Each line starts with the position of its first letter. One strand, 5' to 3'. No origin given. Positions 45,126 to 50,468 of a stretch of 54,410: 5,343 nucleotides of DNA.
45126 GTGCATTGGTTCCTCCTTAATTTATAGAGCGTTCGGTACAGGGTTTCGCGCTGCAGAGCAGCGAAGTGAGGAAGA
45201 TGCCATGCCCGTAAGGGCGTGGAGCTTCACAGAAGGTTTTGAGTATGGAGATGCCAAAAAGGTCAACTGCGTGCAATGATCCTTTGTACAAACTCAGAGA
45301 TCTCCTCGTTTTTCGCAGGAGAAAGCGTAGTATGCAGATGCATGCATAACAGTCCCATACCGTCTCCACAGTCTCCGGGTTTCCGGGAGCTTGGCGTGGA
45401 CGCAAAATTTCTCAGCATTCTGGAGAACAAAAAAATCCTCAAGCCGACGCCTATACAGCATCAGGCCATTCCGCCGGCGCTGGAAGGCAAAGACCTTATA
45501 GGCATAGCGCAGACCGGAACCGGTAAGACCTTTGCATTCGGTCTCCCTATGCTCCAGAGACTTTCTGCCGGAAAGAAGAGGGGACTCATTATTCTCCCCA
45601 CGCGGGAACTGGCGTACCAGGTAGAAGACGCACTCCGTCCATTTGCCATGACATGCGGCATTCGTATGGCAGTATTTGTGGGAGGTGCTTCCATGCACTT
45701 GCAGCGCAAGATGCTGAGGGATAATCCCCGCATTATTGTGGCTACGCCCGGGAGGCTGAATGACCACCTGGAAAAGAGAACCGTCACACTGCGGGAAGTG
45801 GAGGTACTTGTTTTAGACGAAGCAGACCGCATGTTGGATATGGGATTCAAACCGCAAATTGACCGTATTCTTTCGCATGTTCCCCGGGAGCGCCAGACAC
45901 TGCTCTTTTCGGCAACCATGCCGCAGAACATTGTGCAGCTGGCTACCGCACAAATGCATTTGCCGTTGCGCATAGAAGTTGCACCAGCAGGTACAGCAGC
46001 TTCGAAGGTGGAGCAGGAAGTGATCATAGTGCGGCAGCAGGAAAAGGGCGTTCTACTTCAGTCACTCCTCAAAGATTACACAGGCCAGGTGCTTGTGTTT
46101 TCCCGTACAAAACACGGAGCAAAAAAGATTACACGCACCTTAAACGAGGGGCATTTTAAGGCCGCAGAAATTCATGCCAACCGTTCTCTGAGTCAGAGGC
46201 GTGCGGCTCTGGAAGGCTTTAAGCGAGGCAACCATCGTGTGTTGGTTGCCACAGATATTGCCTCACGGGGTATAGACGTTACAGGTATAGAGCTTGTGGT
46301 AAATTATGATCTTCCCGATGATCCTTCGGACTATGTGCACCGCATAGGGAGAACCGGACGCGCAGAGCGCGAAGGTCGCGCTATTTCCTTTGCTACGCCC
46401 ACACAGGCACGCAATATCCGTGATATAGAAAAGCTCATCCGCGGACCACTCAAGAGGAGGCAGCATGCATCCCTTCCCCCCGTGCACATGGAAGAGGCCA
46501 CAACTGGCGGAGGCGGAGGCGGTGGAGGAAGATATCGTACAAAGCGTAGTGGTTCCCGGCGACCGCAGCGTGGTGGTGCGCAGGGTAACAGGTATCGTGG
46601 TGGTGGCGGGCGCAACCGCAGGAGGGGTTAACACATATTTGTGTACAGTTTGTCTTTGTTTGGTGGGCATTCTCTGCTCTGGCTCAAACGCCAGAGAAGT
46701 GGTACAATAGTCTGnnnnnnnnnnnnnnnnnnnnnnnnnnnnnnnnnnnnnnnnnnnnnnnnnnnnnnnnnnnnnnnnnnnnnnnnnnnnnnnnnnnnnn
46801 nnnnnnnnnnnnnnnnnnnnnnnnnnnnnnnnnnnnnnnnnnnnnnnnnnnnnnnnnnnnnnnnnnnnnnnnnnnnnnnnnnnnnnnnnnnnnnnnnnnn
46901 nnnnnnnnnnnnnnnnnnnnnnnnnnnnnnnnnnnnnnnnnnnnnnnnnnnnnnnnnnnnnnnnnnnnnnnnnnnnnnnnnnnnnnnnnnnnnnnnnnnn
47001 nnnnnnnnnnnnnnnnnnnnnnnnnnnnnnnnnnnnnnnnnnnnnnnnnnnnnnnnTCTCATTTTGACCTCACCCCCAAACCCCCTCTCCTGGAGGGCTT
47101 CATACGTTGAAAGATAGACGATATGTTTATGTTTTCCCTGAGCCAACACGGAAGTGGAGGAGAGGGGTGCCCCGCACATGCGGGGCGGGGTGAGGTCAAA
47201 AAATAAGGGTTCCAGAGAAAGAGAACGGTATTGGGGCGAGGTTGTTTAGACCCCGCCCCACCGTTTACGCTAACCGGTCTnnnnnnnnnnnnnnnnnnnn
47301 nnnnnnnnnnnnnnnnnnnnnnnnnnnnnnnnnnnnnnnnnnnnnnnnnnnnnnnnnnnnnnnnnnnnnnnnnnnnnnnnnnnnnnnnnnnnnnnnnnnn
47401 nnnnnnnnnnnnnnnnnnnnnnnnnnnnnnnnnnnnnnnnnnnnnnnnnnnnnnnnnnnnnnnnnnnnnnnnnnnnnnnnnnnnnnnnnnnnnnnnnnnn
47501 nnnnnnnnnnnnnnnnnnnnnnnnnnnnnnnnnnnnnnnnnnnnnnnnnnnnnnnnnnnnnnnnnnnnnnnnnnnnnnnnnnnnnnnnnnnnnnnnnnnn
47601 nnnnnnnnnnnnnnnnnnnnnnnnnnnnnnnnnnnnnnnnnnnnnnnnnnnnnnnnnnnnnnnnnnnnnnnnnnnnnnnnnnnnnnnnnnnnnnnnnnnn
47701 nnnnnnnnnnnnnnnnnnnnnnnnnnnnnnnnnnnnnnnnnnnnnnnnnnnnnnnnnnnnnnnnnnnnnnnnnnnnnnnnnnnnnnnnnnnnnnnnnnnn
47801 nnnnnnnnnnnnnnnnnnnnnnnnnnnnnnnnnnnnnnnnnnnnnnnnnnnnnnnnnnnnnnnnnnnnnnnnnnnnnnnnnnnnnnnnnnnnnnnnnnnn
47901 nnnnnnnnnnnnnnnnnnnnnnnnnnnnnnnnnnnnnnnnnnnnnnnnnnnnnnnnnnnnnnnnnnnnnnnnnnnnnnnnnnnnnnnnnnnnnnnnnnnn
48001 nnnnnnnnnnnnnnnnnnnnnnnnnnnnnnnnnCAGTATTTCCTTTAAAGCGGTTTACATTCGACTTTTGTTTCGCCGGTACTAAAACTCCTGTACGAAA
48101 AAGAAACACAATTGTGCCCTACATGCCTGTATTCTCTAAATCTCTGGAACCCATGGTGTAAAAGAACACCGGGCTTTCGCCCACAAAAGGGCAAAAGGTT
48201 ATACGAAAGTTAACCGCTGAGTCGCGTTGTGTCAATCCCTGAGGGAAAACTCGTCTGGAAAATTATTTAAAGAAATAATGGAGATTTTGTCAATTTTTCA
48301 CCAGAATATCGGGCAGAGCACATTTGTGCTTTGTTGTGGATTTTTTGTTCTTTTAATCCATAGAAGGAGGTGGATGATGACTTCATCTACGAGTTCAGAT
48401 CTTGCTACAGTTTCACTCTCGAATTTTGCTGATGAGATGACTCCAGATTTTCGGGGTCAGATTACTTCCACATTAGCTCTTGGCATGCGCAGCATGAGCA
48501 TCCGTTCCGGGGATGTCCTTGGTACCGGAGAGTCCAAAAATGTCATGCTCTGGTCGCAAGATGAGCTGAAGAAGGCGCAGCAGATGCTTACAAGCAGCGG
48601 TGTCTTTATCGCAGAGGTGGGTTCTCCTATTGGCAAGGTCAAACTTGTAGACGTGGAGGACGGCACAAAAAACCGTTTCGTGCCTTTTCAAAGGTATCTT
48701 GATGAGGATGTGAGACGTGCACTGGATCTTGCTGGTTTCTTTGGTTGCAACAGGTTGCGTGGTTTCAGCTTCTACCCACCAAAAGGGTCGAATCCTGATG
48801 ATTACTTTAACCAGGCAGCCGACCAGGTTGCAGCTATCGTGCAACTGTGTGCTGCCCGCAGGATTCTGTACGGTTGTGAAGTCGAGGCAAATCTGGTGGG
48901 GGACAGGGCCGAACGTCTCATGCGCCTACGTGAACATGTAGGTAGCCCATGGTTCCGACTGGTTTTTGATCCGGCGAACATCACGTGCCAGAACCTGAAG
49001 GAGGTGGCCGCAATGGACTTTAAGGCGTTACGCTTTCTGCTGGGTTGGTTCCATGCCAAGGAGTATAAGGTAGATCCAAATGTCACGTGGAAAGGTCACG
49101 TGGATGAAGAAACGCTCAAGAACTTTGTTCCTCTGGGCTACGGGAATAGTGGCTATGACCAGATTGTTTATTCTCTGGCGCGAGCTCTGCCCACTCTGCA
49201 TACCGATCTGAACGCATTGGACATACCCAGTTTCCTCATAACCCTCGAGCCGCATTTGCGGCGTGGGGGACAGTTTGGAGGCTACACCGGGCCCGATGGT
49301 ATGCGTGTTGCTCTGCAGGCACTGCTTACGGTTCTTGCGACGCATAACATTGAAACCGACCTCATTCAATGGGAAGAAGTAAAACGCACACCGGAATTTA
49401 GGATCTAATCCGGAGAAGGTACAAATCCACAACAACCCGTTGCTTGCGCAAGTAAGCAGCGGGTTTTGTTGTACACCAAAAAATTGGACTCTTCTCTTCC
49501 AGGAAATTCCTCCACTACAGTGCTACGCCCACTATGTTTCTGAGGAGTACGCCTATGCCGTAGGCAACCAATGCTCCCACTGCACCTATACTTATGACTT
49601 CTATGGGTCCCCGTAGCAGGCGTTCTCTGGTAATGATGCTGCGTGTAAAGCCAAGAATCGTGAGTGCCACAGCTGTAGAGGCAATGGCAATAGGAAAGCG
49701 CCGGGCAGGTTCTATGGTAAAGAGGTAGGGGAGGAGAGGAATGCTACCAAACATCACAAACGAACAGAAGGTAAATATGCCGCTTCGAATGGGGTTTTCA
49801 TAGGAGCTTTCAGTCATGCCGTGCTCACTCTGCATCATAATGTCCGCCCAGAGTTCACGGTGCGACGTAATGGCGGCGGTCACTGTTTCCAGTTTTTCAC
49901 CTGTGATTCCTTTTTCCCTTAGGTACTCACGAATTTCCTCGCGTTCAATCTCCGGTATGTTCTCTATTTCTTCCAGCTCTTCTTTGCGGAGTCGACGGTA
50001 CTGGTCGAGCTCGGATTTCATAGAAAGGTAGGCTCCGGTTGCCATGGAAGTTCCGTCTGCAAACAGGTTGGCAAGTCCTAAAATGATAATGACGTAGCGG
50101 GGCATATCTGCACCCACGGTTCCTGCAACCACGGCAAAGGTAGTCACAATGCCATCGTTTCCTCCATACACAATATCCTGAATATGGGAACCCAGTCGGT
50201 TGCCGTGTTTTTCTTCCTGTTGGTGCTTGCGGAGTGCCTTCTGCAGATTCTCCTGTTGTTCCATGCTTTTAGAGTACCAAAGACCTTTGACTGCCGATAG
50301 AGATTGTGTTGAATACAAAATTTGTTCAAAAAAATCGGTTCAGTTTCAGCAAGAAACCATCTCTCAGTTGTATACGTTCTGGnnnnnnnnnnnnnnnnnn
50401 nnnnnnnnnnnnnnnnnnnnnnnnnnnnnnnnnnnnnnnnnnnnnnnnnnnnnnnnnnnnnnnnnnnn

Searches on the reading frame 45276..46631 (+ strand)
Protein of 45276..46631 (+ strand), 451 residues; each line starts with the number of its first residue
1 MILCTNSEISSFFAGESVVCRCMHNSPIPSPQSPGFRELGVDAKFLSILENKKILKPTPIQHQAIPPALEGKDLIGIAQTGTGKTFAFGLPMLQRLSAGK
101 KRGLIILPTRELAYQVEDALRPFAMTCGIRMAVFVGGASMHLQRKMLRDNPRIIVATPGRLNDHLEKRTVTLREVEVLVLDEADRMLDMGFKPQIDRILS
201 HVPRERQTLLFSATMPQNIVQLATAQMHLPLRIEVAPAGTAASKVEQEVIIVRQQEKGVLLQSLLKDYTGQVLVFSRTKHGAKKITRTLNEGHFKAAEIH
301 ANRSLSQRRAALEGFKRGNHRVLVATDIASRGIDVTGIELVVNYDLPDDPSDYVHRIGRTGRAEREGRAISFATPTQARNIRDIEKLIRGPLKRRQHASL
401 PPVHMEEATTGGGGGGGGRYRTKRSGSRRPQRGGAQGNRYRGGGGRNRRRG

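Call 22: search_protein_families(library=pfam, proteins=[window:45276-46631:+], max_evalue=0.01)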
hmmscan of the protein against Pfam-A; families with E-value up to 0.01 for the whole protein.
window:45276-46631:+ (451 aa): 4 families
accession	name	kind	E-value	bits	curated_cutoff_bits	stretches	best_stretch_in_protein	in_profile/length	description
PF00270.35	DEAD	-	1.8e-52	177.9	26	1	58-220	1-165/167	DEAD/DEAH box helicase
PF00271.37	Helicase_C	-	2.7e-30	105.3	23.5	1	261-363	6-109/110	Helicase conserved C-terminal domain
PF04851.21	ResIII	-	1.8e-09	38.2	22.5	1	59-216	6-163/164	Type III restriction enzyme, res subunit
PF13245.12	AAA_19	-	0.0013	19.4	25.1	0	61-210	1-121/134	AAA domain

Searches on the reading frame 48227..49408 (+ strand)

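Call 22: search_protein_families(library=pfam, proteins=[window:48227-49408:+], max_evalue=0.01)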
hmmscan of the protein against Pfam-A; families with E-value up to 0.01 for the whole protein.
window:48227-49408:+ (393 aa): 1 family
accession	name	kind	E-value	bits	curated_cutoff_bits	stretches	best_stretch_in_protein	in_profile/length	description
PF01261.30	AP_endonuc_2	-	1.3e-12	48.4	31.1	1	105-318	21-217/249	Xylose isomerase-like TIM barrel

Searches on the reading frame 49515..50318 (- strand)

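Call 22: search_protein_families(library=pfam, proteins=[window:49515-50318:-], max_evalue=0.01)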
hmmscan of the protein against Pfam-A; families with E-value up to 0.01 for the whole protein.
window:49515-50318:- (267 aa): 1 family
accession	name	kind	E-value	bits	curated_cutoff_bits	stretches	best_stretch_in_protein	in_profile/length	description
PF01988.24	VIT1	-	6.3e-63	212.9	28.1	1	46-256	1-213/214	VIT family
